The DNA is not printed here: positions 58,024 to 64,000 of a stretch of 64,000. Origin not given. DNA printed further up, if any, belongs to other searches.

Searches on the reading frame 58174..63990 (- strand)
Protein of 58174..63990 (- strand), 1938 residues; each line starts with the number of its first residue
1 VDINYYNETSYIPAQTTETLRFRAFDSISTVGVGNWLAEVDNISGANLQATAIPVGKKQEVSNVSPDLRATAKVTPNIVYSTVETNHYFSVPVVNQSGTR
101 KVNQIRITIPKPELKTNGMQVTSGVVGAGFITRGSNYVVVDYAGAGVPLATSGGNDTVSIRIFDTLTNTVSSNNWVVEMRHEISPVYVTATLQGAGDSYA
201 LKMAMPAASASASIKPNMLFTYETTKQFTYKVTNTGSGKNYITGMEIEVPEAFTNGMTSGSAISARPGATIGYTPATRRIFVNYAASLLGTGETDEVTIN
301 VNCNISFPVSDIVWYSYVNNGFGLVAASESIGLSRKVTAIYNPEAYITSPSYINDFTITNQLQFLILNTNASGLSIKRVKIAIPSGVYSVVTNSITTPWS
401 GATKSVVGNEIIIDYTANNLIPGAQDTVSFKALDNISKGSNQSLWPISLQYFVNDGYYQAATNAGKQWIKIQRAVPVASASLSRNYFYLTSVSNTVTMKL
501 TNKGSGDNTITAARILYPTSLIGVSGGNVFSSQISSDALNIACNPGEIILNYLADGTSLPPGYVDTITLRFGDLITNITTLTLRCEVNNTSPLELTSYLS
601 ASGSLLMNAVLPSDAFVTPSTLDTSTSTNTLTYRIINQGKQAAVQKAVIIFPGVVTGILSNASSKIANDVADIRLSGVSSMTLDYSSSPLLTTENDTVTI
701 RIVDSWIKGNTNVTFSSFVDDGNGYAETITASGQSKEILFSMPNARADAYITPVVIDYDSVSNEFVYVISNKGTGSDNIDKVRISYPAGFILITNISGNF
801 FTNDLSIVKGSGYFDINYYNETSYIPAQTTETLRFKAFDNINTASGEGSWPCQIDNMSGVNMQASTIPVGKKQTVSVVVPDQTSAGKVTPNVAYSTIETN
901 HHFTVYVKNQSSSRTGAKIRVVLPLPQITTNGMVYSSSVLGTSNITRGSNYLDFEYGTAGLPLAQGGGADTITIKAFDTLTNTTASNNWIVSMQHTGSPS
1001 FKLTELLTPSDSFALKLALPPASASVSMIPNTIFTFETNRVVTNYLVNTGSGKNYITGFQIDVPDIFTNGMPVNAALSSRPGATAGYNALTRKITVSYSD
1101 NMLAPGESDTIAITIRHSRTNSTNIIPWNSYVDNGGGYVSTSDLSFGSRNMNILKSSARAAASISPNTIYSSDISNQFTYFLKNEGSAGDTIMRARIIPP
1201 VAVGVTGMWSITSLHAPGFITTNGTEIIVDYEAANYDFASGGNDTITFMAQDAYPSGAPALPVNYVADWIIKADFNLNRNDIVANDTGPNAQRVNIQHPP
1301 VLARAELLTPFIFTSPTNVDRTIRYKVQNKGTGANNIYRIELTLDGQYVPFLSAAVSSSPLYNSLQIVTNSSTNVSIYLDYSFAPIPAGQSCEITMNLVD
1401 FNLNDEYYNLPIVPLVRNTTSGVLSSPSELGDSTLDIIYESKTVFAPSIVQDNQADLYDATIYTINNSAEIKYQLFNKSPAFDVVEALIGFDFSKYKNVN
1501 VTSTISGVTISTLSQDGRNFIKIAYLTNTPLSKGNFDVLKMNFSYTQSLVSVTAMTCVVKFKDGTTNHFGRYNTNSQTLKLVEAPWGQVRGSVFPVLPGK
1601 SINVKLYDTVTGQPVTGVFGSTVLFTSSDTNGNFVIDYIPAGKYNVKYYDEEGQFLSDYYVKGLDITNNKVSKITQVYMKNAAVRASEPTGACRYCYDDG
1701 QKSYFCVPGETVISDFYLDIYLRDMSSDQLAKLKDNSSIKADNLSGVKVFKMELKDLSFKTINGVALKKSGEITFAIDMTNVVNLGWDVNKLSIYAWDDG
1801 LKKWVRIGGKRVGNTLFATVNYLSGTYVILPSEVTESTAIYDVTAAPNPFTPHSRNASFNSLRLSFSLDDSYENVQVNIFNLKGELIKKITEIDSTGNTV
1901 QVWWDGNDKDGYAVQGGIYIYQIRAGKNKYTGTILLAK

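Call 28: search_protein_families(library=pfam, proteins=[window:58174-63990:-], max_evalue=0.0001)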
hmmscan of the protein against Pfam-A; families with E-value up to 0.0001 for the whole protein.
window:58174-63990:- (1938 aa): 1 family
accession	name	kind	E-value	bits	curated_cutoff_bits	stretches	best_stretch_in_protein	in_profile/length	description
PF13860.13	FlgD_ig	-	1.9e-08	34.6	27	1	1862-1926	12-76/79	FlgD Ig-like domain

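Call 33: search_protein_families(library=ncbifam, proteins=[window:58174-63990:-], max_evalue=0.001)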
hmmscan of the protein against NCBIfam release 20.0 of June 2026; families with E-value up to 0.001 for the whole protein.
window:58174-63990:- (1938 aa): 2 families
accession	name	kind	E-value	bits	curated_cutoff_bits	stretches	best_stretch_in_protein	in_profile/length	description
NF005176.1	PRK06655.1-1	equivalog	2.8e-05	24.1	230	1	1865-1926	89-150/197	flagellar hook assembly protein FlgD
TIGR04183.1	Por_Secre_tail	domain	0.00049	20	23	1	1870-1934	16-69/72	T9SS type A sorting domain-containing protein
